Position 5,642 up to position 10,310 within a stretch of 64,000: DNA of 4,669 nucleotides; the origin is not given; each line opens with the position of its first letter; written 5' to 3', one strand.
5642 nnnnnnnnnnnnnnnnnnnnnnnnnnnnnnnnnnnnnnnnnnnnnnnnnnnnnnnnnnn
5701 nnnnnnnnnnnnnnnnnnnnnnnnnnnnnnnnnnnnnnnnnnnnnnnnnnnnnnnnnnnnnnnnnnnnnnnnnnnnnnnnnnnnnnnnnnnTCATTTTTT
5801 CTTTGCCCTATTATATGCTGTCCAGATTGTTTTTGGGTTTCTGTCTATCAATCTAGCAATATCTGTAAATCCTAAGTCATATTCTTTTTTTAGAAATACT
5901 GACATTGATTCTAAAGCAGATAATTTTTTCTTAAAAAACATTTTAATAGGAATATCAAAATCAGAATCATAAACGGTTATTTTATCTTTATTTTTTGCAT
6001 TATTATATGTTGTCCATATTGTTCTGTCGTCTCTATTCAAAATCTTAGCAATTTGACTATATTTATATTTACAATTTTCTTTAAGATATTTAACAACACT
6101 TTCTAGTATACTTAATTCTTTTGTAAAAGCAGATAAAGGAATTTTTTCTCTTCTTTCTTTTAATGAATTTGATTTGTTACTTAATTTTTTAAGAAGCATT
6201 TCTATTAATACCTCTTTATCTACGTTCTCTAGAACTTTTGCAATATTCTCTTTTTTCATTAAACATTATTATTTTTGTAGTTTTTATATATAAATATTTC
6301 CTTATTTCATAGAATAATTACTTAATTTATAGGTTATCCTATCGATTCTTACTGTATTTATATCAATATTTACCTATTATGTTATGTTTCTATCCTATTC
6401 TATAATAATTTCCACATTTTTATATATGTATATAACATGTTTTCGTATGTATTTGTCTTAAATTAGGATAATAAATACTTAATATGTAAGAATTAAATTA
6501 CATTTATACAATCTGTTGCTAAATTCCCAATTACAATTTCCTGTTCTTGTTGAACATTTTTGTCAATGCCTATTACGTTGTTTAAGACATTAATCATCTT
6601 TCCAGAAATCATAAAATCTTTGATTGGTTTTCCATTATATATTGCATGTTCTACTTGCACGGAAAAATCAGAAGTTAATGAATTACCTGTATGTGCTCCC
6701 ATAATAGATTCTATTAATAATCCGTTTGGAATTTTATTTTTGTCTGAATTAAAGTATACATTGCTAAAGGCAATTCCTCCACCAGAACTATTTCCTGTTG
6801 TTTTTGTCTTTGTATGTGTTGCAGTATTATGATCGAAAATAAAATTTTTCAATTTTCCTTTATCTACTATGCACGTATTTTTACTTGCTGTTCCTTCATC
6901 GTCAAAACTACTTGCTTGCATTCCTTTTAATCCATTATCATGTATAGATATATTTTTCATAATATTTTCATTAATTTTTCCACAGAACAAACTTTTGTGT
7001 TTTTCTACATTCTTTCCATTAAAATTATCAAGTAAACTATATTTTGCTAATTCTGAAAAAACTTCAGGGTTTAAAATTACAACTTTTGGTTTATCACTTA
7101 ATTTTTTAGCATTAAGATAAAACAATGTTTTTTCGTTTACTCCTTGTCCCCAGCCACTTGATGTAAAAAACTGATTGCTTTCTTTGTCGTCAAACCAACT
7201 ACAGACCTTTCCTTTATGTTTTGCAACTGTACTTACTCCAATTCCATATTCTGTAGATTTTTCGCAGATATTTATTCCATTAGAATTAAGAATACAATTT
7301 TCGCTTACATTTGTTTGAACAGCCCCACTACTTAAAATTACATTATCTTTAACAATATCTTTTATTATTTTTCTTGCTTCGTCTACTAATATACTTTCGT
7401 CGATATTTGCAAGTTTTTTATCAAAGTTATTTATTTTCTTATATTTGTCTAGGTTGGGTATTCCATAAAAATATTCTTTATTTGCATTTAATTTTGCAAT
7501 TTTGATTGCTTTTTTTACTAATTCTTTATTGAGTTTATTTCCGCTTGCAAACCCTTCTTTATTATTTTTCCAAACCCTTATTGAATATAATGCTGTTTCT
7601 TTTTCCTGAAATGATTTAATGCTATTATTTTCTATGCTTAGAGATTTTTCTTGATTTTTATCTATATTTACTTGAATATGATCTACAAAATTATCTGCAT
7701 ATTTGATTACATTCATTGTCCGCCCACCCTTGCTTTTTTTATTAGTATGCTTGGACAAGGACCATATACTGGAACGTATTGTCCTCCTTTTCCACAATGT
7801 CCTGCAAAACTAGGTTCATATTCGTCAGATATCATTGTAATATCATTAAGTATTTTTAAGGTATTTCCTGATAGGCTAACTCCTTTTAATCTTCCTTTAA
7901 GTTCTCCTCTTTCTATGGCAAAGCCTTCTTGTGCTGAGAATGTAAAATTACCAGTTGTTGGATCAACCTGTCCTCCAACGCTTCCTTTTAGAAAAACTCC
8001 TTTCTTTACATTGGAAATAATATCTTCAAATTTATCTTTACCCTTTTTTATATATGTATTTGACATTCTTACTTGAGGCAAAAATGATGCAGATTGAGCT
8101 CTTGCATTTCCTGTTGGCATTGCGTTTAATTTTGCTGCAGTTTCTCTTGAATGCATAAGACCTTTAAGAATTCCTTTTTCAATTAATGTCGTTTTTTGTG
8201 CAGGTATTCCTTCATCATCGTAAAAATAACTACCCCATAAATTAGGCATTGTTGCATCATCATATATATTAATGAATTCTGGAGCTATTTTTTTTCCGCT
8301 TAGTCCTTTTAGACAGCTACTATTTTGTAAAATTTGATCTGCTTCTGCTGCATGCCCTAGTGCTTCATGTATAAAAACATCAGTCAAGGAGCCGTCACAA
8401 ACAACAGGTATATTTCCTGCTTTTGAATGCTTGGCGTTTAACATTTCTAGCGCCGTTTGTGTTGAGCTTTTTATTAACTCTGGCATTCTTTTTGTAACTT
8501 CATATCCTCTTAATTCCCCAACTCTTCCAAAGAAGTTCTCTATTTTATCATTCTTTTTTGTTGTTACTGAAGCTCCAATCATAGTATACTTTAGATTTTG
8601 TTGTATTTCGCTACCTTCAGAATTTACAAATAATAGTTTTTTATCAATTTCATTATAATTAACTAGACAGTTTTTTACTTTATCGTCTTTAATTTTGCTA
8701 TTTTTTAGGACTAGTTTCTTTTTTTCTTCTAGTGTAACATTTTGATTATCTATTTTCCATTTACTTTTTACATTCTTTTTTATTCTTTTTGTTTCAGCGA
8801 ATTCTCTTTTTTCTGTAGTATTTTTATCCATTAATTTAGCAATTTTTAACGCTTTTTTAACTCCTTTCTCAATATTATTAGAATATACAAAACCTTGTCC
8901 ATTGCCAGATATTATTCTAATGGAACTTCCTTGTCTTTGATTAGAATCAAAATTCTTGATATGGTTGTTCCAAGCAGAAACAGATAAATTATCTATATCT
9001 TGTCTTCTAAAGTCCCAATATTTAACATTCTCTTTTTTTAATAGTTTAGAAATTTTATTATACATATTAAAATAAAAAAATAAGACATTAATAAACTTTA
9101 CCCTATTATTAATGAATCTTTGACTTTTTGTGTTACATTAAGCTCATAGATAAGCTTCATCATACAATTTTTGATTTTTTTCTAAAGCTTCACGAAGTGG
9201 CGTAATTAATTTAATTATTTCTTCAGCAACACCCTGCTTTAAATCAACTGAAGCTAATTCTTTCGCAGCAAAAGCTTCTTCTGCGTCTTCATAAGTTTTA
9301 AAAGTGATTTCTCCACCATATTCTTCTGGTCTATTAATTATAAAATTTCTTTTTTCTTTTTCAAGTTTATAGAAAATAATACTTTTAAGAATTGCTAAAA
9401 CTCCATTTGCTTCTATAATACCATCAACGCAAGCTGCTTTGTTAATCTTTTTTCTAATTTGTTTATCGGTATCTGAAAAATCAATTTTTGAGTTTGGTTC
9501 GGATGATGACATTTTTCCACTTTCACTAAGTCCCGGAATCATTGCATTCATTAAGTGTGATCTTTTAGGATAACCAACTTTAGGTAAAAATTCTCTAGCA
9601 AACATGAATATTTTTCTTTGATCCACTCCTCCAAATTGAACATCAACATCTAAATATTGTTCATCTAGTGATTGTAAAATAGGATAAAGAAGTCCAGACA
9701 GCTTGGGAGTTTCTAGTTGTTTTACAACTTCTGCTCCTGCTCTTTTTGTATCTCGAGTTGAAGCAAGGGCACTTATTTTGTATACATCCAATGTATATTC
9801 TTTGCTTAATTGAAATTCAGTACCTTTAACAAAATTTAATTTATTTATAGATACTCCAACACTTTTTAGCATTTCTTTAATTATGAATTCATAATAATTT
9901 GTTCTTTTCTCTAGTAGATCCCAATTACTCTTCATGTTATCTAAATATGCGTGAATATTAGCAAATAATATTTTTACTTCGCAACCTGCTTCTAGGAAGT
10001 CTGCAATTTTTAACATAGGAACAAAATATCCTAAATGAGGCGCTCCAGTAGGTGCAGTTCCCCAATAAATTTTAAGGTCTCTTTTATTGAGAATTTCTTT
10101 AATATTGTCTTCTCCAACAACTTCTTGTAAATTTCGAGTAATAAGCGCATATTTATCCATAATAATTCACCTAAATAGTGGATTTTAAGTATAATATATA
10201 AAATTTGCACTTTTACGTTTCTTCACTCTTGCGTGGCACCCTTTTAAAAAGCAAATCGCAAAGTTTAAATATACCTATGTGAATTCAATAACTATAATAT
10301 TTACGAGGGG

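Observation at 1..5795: Giant (>1930 aa) type-I membrane surface protein: Cys-rich repeat array plus lipase-like hydrolase domain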

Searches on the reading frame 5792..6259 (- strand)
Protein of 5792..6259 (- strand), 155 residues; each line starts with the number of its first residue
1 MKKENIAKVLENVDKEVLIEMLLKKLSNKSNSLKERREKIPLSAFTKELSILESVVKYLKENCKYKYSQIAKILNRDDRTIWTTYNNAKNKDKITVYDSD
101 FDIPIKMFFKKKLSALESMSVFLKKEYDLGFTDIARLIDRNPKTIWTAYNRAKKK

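Call 25: search_protein_families(library=pfam, proteins=[window:5792-6259:-], max_evalue=0.001)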
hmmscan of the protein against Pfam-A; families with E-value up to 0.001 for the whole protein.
window:5792-6259:- (155 aa): 5 families
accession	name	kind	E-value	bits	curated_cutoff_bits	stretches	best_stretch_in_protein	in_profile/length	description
PF08281.18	Sigma70_r4_2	-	1.1e-08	35.1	25.7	0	112-155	10-53/54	Sigma-70, region 4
PF13384.12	HTH_23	-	8.7e-05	22.7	24.6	0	56-86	11-39/50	Homeodomain-like domain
PF13936.12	HTH_38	-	9.7e-05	22.5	27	0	128-145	20-37/44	Helix-turn-helix domain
PF11242.13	DUF2774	-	0.00046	20.8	29.2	0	119-153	4-38/63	Protein of unknown function (DUF2774)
PF13921.12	Myb_DNA-bind_6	-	0.00064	20.3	22.9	0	57-87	10-41/60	Myb-like DNA-binding domain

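Call 36: find_encoding_contigs(protein=window:5795-6259:-, flank=10000, max_places=4)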
Protein window:5795-6259:- (155 aa): 1 contig read that carries it; 1 place shown.
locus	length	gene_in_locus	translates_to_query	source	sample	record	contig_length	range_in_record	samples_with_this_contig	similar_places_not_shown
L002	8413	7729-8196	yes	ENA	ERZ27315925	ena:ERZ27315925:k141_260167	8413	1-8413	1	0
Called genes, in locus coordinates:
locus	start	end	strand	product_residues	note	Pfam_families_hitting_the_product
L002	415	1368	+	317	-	-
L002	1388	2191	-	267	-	-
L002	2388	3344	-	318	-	PF03215:Rad17 (weak), PF13173:AAA_14 (faint), PF01078:Mg_chelatase (faint), PF05496:RuvB_N, PF00004:AAA, PF13177:DNA_pol3_delta2 (weak), PF08542:Rep_fac_C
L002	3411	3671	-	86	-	PF05239:PRC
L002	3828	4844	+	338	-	PF00579:tRNA-synt_1b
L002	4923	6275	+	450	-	PF01523:PmbA_TldD_1st, PF19289:PmbA_TldD_3rd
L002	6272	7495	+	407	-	PF01523:PmbA_TldD_1st, PF19289:PmbA_TldD_3rd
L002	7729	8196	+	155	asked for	PF08281:Sigma70_r4_2 (faint)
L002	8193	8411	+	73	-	?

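Call 93: search_protein_families(library=ncbifam, proteins=[window:5795-6259:-], max_evalue=5)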
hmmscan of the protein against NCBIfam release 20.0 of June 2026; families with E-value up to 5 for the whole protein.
window:5795-6259:- (155 aa): 6 families
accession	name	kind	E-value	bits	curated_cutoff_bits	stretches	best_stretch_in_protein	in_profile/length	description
TIGR02957.1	SigX4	subfamily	3.9e-06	26.3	323.25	2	30-91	88-151/281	RNA polymerase sigma-70 factor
NF007214.0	PRK09636.1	subfamily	4.9e-06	25.9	271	2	92-154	96-157/293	RNA polymerase sigma factor SigJ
NF005385.0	PRK06930.1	subfamily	0.0026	17.5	136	2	114-155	116-157/170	positive control sigma-like factor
NF008947.0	PRK12294.1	equivalog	0.033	13.6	221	1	17-103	143-228/272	ATP phosphoribosyltransferase regulatory subunit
TIGR02937.1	sigma70-ECF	superfamily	0.034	13.8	42.9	1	28-91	97-160/165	sigma-70 family RNA polymerase sigma factor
TIGR01004.2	PulS_OutS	equivalog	0.055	13.6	75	1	33-66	15-48/115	type II secretion system pilot lipoprotein GspS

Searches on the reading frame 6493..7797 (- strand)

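Call 25: search_protein_families(library=pfam, proteins=[window:6493-7797:-], max_evalue=0.001)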
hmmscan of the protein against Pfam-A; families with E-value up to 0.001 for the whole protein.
window:6493-7797:- (434 aa): 3 families
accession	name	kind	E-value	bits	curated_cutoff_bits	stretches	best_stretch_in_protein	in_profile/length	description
PF19289.4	PmbA_TldD_3rd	-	8.5e-39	133.4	22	1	240-433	6-218/220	PmbA/TldA metallopeptidase C-terminal domain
PF01523.21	PmbA_TldD_1st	-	1.1e-09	38.7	20.9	1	47-101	7-65/65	PmbA/TldA metallopeptidase domain 1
PF19290.4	PmbA_TldD_2nd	-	1.3e-05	26.1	20.9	1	133-216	7-86/109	PmbA/TldA metallopeptidase central domain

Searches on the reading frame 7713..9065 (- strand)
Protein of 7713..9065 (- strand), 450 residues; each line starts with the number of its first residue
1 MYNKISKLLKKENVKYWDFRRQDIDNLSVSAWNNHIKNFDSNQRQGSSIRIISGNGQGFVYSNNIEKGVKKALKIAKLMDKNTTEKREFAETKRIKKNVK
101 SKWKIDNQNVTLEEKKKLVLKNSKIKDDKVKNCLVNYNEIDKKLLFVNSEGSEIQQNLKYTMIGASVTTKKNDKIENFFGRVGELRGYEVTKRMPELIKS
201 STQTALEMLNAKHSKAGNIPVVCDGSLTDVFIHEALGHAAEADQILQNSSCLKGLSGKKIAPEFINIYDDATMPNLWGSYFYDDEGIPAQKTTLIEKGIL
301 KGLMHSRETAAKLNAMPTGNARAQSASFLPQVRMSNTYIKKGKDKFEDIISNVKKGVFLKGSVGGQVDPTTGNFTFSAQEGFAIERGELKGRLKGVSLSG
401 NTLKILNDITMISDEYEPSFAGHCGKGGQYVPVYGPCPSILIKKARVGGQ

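Call 25: search_protein_families(library=pfam, proteins=[window:7713-9065:-], max_evalue=0.001)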
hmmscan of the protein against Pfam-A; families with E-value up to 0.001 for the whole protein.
window:7713-9065:- (450 aa): 3 families
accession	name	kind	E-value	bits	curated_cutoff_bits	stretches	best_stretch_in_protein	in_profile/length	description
PF19289.4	PmbA_TldD_3rd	-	1.5e-70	237.2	22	1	217-449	2-220/220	PmbA/TldA metallopeptidase C-terminal domain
PF01523.21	PmbA_TldD_1st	-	8.8e-09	35.8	20.9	1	17-76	1-65/65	PmbA/TldA metallopeptidase domain 1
PF19290.4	PmbA_TldD_2nd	-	4.2e-05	24.4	20.9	1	107-188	3-86/109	PmbA/TldA metallopeptidase central domain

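Call 81: find_encoding_contigs(protein=window:7716-9065:-, flank=10000, max_places=5)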
Protein window:7716-9065:- (450 aa): 3 contigs read that carry it; 3 places shown.
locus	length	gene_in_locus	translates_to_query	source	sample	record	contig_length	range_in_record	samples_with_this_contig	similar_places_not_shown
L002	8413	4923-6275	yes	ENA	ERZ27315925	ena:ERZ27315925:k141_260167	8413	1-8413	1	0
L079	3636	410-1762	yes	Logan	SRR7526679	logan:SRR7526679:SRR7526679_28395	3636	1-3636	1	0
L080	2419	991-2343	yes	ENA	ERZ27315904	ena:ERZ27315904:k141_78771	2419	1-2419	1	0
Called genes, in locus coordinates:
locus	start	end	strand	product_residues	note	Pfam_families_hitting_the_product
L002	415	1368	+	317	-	-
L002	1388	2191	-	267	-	-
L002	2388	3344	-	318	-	PF03215:Rad17 (weak), PF13173:AAA_14 (faint), PF01078:Mg_chelatase (faint), PF05496:RuvB_N, PF00004:AAA, PF13177:DNA_pol3_delta2 (weak), PF08542:Rep_fac_C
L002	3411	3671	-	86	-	PF05239:PRC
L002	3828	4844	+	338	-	PF00579:tRNA-synt_1b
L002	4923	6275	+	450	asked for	PF01523:PmbA_TldD_1st, PF19289:PmbA_TldD_3rd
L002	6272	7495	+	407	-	PF01523:PmbA_TldD_1st, PF19289:PmbA_TldD_3rd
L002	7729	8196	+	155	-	PF08281:Sigma70_r4_2 (faint)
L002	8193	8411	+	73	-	?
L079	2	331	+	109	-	?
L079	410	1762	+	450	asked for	PF01523:PmbA_TldD_1st, PF19289:PmbA_TldD_3rd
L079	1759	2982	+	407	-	PF01523:PmbA_TldD_1st, PF19289:PmbA_TldD_3rd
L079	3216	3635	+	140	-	?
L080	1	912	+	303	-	?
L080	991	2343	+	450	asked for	PF01523:PmbA_TldD_1st, PF19289:PmbA_TldD_3rd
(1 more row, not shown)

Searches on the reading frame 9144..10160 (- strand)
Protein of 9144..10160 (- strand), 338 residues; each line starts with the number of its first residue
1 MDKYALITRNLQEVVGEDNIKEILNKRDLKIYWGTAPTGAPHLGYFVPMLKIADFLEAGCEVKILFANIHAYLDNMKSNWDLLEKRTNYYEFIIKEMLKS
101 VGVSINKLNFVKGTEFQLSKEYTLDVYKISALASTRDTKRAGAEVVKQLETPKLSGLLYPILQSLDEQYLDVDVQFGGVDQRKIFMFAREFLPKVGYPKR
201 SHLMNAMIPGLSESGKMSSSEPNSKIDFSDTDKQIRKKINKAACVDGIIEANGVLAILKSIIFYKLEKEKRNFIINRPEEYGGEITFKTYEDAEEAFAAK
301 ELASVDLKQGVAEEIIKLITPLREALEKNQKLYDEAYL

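Call 25: search_protein_families(library=pfam, proteins=[window:9144-10160:-], max_evalue=0.001)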
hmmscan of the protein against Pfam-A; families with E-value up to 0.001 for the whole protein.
window:9144-10160:- (338 aa): 1 family
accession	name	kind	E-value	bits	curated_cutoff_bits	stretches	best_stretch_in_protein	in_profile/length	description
PF00579.31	tRNA-synt_1b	-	6.6e-61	206.6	21.1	1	25-318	2-290/292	tRNA synthetases class I (W and Y)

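Call 80: list_cluster_members(proteins=[window:9147-10160:-, window:10644-11597:+, window:22944-24479:+, window:45303-47516:-, window:61379-63025:-, window:19875-20921:-, window:5795-6259:-])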
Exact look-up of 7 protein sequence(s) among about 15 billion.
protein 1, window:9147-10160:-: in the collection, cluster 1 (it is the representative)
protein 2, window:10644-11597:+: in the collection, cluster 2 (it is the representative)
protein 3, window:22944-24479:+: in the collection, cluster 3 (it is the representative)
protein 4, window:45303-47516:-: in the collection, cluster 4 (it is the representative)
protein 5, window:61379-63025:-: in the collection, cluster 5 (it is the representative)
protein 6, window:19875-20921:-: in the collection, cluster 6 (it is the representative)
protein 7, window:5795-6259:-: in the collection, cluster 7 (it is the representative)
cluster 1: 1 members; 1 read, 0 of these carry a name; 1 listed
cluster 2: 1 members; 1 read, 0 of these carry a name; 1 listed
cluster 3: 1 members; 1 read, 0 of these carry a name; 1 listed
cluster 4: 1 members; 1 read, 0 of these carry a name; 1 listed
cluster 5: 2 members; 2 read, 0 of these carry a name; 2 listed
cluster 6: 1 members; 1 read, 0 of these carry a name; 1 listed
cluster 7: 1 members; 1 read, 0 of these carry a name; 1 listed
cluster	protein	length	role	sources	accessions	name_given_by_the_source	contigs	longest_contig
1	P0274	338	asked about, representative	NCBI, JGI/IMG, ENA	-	-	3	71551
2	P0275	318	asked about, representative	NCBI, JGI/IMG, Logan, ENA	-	-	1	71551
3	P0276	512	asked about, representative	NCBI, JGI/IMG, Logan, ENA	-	-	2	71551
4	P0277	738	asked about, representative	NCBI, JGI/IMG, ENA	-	-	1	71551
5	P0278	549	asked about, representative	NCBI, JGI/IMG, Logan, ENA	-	-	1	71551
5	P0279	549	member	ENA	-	-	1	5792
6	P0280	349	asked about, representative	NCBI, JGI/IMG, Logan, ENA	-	-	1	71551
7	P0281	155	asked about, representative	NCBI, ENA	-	-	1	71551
